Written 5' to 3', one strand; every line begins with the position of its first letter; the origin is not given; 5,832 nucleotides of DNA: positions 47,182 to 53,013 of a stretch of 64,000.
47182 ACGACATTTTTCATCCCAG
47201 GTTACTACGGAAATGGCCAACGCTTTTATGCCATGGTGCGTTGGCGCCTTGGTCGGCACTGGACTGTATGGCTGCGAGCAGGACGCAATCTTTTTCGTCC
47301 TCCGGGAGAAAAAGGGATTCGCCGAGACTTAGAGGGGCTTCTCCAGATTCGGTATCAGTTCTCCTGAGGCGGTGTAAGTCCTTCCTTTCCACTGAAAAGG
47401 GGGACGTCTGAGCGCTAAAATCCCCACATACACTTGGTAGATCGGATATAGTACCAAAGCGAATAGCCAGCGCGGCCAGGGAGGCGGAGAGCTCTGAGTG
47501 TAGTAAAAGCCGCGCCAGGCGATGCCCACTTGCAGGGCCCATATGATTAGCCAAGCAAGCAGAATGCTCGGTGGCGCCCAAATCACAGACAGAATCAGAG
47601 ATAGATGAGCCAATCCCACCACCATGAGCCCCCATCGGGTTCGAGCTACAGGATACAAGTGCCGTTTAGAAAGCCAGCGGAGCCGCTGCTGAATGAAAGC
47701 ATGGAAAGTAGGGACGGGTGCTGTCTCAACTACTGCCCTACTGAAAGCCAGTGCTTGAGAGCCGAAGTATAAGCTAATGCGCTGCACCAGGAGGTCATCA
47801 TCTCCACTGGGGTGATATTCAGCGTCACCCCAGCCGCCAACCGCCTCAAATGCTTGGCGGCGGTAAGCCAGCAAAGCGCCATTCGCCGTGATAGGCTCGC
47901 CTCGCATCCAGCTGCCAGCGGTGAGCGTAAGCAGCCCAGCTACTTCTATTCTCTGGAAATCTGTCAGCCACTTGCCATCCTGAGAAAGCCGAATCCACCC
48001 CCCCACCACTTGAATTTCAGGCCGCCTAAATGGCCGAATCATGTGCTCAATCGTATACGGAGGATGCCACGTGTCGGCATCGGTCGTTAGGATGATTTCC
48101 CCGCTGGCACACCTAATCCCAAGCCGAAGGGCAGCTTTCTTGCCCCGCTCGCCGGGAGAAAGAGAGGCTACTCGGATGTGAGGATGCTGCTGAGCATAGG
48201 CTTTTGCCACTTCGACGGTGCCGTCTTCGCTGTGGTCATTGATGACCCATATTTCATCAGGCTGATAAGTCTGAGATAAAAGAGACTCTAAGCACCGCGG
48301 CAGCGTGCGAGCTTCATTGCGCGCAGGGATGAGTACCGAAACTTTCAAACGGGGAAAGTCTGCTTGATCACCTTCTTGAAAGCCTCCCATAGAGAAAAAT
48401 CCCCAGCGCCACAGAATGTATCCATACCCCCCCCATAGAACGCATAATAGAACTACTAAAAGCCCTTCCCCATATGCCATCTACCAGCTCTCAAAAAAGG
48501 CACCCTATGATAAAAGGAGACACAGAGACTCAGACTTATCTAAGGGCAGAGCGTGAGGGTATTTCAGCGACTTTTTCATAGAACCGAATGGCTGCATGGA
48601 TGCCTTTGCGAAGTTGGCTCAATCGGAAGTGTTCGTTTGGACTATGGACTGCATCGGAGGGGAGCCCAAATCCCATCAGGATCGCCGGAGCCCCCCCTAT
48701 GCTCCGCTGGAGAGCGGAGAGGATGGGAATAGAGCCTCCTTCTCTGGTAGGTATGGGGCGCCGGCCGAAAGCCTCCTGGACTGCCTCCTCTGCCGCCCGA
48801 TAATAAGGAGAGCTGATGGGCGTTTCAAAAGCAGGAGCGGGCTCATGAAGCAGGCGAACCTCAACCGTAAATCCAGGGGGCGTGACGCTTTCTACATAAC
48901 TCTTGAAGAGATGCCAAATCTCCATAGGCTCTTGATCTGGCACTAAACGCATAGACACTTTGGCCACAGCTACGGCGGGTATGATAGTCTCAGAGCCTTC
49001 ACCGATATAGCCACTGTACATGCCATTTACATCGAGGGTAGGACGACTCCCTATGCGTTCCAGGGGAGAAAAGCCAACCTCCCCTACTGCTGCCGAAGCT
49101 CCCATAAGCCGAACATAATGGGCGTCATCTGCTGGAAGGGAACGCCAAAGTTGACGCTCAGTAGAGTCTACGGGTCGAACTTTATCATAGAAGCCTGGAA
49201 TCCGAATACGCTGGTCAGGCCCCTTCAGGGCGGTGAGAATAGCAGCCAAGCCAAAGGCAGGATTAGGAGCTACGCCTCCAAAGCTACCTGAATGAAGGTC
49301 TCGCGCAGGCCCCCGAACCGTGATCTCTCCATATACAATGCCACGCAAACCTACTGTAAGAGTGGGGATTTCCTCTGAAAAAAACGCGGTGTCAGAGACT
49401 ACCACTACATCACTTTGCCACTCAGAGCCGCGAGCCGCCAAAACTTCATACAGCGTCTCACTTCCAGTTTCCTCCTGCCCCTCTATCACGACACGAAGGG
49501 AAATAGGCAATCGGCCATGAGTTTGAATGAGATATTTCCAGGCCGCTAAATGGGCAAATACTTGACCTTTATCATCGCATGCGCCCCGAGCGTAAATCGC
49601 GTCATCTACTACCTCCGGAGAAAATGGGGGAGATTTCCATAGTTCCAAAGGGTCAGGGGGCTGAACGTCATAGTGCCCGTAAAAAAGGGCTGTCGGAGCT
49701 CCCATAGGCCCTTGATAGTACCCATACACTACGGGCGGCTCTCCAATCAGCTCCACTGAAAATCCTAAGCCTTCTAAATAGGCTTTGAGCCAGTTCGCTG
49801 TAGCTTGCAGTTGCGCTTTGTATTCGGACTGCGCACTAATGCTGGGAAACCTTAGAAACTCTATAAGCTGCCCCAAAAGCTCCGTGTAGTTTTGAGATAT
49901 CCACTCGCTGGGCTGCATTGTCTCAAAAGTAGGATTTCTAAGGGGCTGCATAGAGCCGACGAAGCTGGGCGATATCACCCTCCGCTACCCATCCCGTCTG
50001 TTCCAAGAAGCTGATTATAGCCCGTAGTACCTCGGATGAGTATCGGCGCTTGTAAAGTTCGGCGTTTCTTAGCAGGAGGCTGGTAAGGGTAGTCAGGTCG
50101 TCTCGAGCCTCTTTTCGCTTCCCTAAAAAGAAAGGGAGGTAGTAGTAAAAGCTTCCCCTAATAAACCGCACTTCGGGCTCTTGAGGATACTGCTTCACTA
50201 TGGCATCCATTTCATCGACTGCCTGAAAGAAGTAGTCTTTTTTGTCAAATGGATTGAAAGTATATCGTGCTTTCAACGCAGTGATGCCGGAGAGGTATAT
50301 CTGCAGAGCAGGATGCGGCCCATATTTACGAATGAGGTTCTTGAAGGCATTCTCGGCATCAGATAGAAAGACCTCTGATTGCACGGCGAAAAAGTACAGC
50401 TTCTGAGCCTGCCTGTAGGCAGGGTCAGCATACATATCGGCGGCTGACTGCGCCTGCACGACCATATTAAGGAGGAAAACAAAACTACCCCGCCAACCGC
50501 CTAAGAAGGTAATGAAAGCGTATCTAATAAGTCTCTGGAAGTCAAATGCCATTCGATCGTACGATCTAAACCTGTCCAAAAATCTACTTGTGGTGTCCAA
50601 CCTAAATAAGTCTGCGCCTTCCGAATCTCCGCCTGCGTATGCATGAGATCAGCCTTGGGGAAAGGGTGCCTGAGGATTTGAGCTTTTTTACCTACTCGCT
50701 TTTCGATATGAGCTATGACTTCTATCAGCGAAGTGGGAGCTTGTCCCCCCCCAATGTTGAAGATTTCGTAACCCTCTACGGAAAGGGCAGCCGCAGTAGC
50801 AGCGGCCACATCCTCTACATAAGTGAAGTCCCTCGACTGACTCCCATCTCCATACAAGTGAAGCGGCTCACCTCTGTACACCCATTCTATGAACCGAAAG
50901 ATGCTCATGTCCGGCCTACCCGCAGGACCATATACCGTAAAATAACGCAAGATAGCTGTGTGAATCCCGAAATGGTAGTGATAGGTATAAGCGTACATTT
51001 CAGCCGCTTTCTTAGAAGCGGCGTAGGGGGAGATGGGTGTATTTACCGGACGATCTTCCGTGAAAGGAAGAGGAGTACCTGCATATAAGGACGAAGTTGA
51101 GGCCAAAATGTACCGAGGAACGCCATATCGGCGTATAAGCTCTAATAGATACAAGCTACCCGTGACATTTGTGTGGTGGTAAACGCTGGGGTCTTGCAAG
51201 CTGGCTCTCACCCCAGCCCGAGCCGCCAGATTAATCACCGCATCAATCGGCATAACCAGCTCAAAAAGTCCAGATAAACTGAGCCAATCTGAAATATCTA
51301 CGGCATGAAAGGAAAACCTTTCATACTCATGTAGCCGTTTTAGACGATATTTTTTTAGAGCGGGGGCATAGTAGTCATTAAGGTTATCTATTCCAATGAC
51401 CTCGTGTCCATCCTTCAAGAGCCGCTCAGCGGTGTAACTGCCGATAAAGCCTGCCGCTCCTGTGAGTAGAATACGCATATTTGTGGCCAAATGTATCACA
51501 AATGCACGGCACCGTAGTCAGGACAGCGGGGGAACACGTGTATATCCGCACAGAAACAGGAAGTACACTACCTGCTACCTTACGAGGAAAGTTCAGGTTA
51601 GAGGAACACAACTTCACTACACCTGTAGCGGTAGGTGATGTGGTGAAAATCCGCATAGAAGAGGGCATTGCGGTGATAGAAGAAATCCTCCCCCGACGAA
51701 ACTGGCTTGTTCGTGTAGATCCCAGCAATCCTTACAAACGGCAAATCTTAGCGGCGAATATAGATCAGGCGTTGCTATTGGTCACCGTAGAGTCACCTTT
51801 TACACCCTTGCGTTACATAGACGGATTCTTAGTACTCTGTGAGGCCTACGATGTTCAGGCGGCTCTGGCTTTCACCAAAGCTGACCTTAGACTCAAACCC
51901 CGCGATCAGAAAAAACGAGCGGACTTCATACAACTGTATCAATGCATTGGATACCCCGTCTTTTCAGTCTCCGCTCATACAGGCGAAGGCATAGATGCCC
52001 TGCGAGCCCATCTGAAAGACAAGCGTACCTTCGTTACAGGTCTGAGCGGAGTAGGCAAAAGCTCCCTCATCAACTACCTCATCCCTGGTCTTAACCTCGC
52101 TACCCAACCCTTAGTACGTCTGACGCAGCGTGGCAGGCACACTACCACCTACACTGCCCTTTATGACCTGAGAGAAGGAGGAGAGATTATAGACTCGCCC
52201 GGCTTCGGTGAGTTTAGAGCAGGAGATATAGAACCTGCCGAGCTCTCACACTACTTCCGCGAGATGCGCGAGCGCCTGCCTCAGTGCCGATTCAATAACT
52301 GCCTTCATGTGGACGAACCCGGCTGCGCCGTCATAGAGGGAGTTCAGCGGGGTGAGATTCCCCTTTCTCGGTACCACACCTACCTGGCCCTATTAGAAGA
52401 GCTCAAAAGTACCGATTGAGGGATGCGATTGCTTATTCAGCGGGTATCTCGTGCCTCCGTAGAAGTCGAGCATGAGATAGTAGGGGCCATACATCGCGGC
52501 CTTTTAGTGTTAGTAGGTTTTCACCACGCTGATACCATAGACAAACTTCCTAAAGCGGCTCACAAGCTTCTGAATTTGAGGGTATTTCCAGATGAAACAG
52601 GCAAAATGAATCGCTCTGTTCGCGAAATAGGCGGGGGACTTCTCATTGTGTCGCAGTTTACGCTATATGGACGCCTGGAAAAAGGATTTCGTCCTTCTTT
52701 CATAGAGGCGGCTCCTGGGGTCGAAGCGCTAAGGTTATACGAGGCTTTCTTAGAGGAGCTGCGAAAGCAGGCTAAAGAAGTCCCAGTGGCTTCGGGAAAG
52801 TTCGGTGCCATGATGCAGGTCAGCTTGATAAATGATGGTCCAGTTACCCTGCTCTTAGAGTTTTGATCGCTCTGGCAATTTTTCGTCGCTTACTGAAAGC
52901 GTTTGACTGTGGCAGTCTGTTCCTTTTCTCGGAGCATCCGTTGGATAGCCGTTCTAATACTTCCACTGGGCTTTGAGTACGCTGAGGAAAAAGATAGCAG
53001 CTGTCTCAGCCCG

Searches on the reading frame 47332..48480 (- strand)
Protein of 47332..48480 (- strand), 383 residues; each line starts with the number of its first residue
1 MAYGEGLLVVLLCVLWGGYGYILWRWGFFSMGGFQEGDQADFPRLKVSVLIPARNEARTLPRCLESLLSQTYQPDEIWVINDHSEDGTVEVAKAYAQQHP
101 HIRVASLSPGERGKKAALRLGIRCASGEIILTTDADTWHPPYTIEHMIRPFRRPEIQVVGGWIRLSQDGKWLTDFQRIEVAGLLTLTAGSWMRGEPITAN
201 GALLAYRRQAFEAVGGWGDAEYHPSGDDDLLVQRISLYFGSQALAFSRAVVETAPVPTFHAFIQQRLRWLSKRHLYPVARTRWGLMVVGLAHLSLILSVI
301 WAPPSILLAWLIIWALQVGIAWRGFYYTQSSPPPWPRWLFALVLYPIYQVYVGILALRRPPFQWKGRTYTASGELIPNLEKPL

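Call 52: search_protein_families(library=pfam, proteins=[window:47332-48480:-], max_evalue=0.001)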
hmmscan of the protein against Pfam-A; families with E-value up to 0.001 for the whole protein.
window:47332-48480:- (383 aa): 6 families
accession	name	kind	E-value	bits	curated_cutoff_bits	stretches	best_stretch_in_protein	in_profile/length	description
PF00535.33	Glycos_transf_2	-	2.1e-36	125.8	23.3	1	48-214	1-167/168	Glycosyl transferase family 2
PF13641.12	Glyco_tranf_2_3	-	7.9e-27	95.2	27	1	44-269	2-227/230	Glycosyltransferase like family 2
PF13632.12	Glyco_trans_2_3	-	1.1e-11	45.4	27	1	129-316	1-192/198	Glycosyl transferase family group 2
PF13506.12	Glyco_transf_21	-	2e-09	37.6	21.7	1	101-269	5-172/174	Glycosyl transferase family 21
PF10111.15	Glyco_tranf_2_2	-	8.6e-06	25.9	27.3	1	48-239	1-203/276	Glycosyltransferase like family 2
PF13704.12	Glyco_tranf_2_4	-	0.00019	22.3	27.5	1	54-136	1-81/98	Glycosyl transferase family 2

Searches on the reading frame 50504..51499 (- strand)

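Call 53: search_protein_families(library=pfam, proteins=[window:50504-51499:-], max_evalue=0.001)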
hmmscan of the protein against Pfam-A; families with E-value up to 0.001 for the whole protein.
window:50504-51499:- (332 aa): 8 families
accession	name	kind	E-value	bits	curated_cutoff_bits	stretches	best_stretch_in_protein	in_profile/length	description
PF01370.27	Epimerase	-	4.1e-61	206.9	20.9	1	10-250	1-240/240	NAD dependent epimerase/dehydratase family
PF16363.11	GDP_Man_Dehyd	-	2.5e-55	188.7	27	1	11-313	1-331/332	GDP-mannose 4,6 dehydratase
PF04321.23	RmlD_sub_bind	-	9.8e-13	48.3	27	1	8-242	1-200/287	RmlD substrate binding domain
PF01073.25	3Beta_HSD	-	1.1e-12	48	22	1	12-238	2-228/280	3-beta hydroxysteroid dehydrogenase/isomerase family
PF02719.21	Polysacc_synt_2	-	9.7e-08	32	20.2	1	10-194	1-176/293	Polysaccharide biosynthesis protein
PF07993.18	NAD_binding_4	-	1.1e-07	31.7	20.1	1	12-191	1-209/258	Male sterility protein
PF00106.31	adh_short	-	1.4e-06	28.3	26.6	1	10-169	3-159/195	short chain dehydrogenase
PF13460.12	NAD_binding_10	-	0.00033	21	27.2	0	14-169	1-130/184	NAD(P)H-binding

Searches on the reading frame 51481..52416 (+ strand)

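Call 53: search_protein_families(library=pfam, proteins=[window:51481-52416:+], max_evalue=0.001)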
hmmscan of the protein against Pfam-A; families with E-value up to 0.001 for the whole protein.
window:51481-52416:+ (312 aa): 3 families
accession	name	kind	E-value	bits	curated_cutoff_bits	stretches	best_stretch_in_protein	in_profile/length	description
PF03193.22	RsgA_GTPase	-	2.1e-47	161.6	30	1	69-246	1-172/174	RsgA GTPase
PF16745.11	RsgA_N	-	5e-07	29.8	27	1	10-61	2-48/54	RsgA N-terminal domain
PF01926.29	MMR_HSR1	-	0.00021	21.8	21.9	1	184-261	3-72/113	50S ribosome-binding GTPase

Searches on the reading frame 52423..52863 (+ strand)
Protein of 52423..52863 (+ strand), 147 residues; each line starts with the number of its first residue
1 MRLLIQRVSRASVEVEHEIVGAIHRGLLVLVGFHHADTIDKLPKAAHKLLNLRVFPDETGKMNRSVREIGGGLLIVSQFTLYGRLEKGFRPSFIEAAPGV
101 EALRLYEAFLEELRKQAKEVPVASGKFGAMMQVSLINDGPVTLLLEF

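Call 53: search_protein_families(library=pfam, proteins=[window:52423-52863:+], max_evalue=0.001)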
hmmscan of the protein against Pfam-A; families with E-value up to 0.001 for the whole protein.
window:52423-52863:+ (147 aa): 1 family
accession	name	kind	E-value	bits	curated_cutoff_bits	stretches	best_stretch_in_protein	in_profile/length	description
PF02580.21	Tyr_Deacylase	-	4.3e-57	192.9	25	1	2-146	1-144/144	D-Tyr-tRNA(Tyr) deacylase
